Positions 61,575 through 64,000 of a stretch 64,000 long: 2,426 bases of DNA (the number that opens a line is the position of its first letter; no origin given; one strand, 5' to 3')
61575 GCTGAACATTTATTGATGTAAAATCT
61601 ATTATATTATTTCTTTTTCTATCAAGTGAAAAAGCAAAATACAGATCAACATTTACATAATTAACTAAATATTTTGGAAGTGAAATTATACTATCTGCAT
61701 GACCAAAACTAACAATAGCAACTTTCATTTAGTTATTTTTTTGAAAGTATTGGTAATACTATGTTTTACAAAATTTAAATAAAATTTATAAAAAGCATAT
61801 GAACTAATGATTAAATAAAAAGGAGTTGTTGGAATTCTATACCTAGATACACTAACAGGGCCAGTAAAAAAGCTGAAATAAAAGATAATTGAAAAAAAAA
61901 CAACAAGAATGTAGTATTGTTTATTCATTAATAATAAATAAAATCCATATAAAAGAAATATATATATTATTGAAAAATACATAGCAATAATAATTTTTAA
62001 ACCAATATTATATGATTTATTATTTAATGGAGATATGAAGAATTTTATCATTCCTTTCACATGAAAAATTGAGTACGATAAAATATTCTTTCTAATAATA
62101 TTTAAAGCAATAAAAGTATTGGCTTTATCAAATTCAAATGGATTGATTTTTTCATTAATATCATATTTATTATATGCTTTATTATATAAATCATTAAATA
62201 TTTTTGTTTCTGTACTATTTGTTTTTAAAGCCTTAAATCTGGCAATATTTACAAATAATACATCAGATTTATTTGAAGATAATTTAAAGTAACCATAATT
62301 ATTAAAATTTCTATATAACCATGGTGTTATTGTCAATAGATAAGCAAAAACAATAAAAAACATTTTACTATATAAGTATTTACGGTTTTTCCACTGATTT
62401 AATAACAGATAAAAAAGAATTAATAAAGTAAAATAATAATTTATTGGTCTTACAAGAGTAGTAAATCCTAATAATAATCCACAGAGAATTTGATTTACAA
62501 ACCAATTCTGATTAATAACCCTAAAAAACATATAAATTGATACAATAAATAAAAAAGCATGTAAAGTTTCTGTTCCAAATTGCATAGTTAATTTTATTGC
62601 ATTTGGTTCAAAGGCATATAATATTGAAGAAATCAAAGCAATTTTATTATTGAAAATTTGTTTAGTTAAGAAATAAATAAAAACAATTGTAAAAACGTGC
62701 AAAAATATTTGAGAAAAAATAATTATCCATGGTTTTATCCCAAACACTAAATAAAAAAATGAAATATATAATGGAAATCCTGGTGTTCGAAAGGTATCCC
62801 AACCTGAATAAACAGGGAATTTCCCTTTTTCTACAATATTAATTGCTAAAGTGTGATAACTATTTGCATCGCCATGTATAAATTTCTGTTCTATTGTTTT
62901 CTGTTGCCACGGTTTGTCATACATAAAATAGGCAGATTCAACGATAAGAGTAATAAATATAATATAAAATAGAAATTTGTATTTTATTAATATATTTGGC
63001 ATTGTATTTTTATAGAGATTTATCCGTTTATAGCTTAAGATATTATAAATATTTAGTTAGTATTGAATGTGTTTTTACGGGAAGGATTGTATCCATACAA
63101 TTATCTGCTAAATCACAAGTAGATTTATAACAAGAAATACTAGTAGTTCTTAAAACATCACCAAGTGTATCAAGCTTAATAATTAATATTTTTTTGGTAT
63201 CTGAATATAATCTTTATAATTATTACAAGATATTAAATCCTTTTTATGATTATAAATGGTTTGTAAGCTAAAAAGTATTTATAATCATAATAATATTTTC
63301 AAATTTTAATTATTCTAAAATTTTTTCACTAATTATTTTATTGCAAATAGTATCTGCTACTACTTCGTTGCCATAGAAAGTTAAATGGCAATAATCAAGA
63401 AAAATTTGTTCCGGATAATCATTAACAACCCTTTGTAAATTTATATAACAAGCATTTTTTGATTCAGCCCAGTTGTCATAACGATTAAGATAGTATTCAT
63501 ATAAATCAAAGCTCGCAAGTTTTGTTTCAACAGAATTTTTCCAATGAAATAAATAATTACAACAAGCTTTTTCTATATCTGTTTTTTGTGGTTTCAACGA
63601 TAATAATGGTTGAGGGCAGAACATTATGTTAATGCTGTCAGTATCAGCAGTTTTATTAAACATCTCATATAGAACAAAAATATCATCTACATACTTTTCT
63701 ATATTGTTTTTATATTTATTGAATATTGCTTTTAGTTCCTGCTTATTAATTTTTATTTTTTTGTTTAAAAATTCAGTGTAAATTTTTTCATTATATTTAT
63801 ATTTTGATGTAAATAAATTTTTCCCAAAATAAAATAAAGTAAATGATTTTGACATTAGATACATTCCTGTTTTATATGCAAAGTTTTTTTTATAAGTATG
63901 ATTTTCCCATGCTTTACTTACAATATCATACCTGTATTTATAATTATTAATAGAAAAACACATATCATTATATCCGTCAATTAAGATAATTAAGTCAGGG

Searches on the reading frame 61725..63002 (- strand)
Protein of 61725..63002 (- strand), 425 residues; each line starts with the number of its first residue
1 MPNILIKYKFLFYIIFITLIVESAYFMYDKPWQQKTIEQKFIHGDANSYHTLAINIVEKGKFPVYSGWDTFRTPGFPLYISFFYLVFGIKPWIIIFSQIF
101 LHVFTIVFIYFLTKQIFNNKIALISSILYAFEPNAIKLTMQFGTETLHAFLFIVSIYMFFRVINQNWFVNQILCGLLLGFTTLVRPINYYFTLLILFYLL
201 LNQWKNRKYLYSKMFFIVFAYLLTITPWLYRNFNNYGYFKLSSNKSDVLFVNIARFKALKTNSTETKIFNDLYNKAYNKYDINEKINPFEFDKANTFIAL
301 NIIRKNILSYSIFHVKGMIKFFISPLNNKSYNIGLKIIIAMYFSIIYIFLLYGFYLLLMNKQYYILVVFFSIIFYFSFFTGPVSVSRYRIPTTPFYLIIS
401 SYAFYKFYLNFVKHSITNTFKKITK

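Call 49: find_encoding_contigs(protein=window:61725-63002:-, flank=10000, max_places=4)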
Protein window:61725-63002:- (425 aa): 4 contigs read that carry it; 2 places shown.
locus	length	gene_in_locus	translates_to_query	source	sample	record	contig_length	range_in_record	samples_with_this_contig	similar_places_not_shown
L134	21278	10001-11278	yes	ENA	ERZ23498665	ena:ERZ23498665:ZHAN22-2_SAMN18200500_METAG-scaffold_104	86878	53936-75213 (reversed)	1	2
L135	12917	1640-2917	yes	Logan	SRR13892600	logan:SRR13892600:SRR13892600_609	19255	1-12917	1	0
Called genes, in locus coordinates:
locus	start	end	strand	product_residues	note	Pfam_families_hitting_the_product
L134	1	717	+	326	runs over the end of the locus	PF00106:adh_short (weak), PF01073:3Beta_HSD, PF01370:Epimerase, PF02719:Polysacc_synt_2, PF04321:RmlD_sub_bind, PF07993:NAD_binding_4, PF13460:NAD_binding_10, PF16363:GDP_Man_Dehyd, +1 more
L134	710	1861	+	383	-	PF01041:DegT_DnrJ_EryC1, PF00155:Aminotran_1_2 (weak), PF01212:Beta_elim_lyase (faint)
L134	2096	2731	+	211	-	PF17836:PglD_N, PF25087:GMPPB_C (weak), PF25084:LbH_EIF2B (faint), PF00132:Hexapep (weak)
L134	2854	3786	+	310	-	PF06325:PrmA (weak), PF13489:Methyltransf_23 (weak), PF13847:Methyltransf_31, PF08241:Methyltransf_11, PF08242:Methyltransf_12, PF13649:Methyltransf_25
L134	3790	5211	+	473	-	-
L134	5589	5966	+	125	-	PF19588:SxtJ (weak)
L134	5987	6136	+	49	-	PF19451:DUF5989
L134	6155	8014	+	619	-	PF02543:Carbam_trans_N, PF16861:Carbam_trans_C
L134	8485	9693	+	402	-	-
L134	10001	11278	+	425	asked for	PF13231:PMT_2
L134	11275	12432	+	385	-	PF00534:Glycos_transf_1, PF13692:Glyco_trans_1_4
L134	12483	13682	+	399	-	PF01593:Amino_oxidase, PF13450:NAD_binding_8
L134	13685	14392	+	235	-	PF00535:Glycos_transf_2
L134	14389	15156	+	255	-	-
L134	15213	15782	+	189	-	-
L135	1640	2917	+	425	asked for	PF13231:PMT_2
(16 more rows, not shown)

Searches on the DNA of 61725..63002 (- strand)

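Call 83: search_rna_families(source=L134, start=8000, end=8500, threshold=evalue, max_evalue=1)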
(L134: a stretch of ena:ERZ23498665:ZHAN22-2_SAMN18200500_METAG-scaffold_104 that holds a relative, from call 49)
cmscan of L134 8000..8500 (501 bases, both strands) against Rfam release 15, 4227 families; matches with E-value up to 1: 1.
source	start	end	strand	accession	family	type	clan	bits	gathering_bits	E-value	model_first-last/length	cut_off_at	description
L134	8099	8135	+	RF02621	BSnc120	Gene; sRNA;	-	17.2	114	0.53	1-88/88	no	Brucella sRNA 120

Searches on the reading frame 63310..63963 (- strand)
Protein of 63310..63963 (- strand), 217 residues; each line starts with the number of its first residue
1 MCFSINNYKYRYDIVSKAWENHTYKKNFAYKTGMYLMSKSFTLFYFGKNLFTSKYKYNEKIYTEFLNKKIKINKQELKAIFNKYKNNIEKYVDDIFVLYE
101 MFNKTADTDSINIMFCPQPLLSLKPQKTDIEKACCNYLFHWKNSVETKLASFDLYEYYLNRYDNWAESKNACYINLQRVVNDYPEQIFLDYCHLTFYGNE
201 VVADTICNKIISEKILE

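Call 48: find_encoding_contigs(protein=window:63310-63963:-, flank=10000, max_places=4)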
Protein window:63310-63963:- (217 aa): no gene with exactly this product is on record in the collection.
